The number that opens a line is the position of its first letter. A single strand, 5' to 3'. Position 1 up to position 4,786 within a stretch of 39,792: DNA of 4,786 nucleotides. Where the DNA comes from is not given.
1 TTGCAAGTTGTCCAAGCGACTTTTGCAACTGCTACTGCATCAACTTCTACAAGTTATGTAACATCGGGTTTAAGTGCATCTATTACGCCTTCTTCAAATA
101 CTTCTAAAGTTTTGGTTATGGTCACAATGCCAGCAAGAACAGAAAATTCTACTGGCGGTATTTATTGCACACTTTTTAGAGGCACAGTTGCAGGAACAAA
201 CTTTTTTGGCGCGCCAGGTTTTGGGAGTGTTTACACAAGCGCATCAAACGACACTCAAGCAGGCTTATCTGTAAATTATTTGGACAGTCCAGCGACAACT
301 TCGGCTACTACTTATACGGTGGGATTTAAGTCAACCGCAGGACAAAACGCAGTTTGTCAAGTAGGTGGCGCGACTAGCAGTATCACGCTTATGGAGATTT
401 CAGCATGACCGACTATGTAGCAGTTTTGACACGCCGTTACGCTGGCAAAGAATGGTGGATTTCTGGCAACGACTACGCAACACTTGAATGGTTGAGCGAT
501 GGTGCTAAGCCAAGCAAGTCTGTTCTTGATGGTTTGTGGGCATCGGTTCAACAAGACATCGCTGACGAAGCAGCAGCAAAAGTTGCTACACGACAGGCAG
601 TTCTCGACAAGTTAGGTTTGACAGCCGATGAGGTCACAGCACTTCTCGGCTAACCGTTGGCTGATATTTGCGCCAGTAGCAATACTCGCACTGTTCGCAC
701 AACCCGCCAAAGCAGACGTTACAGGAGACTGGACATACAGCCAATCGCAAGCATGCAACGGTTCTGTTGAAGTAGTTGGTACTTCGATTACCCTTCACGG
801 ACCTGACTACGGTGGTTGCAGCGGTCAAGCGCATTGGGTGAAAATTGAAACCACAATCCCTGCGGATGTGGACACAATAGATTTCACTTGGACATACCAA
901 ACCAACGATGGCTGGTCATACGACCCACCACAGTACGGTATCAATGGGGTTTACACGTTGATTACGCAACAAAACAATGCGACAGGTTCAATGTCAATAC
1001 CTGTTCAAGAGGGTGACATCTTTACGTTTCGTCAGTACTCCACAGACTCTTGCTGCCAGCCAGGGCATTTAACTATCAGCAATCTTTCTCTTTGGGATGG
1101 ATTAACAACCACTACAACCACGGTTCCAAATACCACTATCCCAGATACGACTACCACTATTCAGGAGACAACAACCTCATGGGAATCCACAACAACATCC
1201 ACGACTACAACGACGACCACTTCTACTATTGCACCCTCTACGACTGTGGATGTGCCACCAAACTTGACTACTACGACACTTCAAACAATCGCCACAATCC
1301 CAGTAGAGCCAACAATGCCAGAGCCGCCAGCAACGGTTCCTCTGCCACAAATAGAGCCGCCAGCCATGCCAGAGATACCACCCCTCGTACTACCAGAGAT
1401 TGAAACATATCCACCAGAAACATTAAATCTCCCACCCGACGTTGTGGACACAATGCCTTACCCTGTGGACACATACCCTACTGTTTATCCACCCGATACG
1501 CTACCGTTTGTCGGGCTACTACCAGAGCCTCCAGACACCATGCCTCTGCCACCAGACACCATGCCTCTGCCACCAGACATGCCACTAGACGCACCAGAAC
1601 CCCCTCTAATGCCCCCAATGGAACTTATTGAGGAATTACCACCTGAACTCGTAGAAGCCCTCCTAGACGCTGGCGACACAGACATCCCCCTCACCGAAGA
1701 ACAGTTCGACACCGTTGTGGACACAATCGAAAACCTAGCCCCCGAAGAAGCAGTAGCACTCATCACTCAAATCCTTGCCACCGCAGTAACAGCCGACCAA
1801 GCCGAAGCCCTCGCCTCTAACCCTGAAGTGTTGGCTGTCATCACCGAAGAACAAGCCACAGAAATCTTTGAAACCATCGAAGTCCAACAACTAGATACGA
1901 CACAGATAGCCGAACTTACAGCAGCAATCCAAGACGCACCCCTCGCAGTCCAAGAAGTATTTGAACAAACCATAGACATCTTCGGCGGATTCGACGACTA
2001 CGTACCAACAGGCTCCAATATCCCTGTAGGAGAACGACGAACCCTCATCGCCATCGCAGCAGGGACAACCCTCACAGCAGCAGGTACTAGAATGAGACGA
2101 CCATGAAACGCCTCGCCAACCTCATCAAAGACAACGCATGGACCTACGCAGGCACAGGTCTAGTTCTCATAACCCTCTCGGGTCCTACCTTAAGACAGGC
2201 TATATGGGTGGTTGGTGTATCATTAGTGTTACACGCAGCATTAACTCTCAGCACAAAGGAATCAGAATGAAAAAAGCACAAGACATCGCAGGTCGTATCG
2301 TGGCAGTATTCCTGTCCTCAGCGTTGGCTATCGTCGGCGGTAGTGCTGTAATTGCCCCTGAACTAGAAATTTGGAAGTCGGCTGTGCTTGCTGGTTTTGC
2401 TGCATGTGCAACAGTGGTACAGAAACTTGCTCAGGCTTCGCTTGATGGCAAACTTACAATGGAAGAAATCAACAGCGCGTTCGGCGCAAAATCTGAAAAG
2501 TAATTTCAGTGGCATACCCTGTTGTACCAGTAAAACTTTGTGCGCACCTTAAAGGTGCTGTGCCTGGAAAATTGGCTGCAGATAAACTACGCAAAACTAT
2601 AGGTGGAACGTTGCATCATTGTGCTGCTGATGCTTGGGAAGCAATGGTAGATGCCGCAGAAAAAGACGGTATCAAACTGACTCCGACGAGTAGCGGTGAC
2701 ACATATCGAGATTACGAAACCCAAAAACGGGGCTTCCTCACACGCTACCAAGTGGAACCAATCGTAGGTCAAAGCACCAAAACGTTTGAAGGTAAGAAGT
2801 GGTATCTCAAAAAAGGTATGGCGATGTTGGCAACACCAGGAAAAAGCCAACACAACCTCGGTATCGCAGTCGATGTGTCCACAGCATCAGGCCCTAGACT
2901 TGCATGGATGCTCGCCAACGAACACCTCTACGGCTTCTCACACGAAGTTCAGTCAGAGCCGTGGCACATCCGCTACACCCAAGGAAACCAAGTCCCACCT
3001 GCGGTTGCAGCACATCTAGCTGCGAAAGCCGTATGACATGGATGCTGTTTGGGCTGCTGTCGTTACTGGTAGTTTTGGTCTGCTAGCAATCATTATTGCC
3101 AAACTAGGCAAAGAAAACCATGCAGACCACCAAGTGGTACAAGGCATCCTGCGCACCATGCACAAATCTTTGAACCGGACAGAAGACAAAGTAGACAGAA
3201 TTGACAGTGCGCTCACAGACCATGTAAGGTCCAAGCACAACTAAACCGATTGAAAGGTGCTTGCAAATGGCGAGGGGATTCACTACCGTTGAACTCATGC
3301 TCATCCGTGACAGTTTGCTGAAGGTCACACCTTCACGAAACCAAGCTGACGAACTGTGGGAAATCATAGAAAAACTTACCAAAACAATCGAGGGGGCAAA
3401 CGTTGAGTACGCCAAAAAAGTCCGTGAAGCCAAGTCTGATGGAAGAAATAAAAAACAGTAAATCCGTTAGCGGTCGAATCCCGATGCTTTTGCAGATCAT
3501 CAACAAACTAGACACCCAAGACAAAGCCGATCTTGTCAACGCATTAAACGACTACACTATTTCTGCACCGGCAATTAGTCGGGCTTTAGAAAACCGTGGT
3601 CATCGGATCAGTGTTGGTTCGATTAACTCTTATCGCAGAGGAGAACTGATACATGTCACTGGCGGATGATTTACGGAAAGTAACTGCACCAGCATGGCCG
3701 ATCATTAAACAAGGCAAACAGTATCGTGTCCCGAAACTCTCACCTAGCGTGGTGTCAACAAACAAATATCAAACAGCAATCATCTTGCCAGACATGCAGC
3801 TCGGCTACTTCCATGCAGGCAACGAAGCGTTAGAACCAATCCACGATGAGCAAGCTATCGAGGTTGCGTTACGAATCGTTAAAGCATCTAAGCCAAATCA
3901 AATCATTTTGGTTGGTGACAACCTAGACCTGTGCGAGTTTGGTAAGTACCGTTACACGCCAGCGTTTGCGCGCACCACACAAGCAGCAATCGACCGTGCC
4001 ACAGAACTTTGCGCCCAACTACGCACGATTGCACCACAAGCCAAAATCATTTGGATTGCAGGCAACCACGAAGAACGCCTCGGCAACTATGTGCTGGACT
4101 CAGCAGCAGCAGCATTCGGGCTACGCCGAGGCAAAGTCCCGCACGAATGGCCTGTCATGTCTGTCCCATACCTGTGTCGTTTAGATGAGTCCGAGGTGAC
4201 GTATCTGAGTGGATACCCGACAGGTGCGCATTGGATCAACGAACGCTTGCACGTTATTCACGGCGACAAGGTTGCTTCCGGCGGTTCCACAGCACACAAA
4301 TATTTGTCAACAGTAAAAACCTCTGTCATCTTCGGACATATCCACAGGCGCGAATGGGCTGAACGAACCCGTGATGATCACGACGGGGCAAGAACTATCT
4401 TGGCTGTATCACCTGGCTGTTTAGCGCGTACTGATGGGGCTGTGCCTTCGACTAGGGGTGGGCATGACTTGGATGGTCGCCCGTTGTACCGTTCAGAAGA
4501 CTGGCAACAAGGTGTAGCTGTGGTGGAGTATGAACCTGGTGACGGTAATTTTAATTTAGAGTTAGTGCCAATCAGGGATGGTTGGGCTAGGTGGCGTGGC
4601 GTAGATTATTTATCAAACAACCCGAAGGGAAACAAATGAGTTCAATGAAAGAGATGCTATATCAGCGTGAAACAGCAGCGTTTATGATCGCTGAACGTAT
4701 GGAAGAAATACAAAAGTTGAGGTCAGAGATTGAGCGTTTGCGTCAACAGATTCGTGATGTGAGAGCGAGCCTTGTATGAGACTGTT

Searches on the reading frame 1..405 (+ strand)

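Call 81: search_protein_families(library=phrogs, max_evalue=0.00001, proteins=[window:1-405:+])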
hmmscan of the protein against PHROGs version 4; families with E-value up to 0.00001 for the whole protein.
window:1-405:+ (135 aa): 1 family
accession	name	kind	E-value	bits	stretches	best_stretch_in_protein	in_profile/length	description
phrog_6942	-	tail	1.9e-07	31.2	1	9-115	561-677/708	tail fiber protein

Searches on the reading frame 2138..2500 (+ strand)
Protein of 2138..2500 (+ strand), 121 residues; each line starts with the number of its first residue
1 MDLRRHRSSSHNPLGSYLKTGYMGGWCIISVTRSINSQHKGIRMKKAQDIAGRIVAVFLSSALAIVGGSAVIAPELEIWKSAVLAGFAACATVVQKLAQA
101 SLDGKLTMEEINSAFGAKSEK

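Call 17: search_protein_families(library=pfam, max_evalue=0.01, proteins=[window:2138-2500:+])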
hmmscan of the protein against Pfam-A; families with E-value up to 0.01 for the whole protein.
window:2138-2500:+ (121 aa): 0 families

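Call 18: search_protein_families(library=phrogs, max_evalue=0.001, proteins=[window:2138-2500:+])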
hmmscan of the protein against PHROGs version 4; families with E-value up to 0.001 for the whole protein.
window:2138-2500:+ (121 aa): 1 family
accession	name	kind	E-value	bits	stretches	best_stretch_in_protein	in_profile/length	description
phrog_26427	-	DNA, RNA and nucleotide metabolism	4.6e-38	130.1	1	44-120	1-75/82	nuclease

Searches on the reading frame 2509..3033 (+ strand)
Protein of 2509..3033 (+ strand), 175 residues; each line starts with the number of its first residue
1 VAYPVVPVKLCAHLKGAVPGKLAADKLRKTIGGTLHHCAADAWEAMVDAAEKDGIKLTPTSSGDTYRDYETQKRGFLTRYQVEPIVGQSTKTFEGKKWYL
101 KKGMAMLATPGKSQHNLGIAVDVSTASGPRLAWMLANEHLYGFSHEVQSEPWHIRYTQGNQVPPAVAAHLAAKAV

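Call 17: search_protein_families(library=pfam, max_evalue=0.01, proteins=[window:2509-3033:+])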
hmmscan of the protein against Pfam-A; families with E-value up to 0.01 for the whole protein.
window:2509-3033:+ (175 aa): 1 family
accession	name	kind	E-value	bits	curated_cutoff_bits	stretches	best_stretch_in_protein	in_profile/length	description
PF02557.22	VanY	-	3.1e-16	59.8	25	1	35-157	4-130/132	D-alanyl-D-alanine carboxypeptidase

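Call 18: search_protein_families(library=phrogs, max_evalue=0.001, proteins=[window:2509-3033:+])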
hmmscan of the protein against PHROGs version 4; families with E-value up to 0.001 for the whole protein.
window:2509-3033:+ (175 aa): 2 families
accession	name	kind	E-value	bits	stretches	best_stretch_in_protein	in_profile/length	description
phrog_16823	-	tail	3.1e-50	171.7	1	6-174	904-1069/1948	tail length tape measure protein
phrog_23178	-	other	2.8e-05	24.1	0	37-73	409-444/626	peptidase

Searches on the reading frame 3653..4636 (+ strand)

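Call 17: search_protein_families(library=pfam, max_evalue=0.01, proteins=[window:3653-4636:+])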
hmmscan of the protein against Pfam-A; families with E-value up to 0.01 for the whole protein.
window:3653-4636:+ (328 aa): 2 families
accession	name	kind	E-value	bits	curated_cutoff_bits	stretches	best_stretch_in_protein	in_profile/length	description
PF12850.12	Metallophos_2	-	2.6e-06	28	27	1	117-265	39-143/154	Calcineurin-like phosphoesterase superfamily domain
PF00149.33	Metallophos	-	1.4e-05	26.1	21.5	1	69-232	18-190/191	Calcineurin-like phosphoesterase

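Call 18: search_protein_families(library=phrogs, max_evalue=0.001, proteins=[window:3653-4636:+])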
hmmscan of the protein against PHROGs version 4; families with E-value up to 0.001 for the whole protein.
window:3653-4636:+ (328 aa): 2 families
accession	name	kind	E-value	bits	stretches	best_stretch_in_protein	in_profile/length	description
phrog_20266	-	other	1.5e-79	268.9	1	11-316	133-441/450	metallo-phosphoesterase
phrog_221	-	other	1.8e-23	84.4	1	62-314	123-355/367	metallo-phosphoesterase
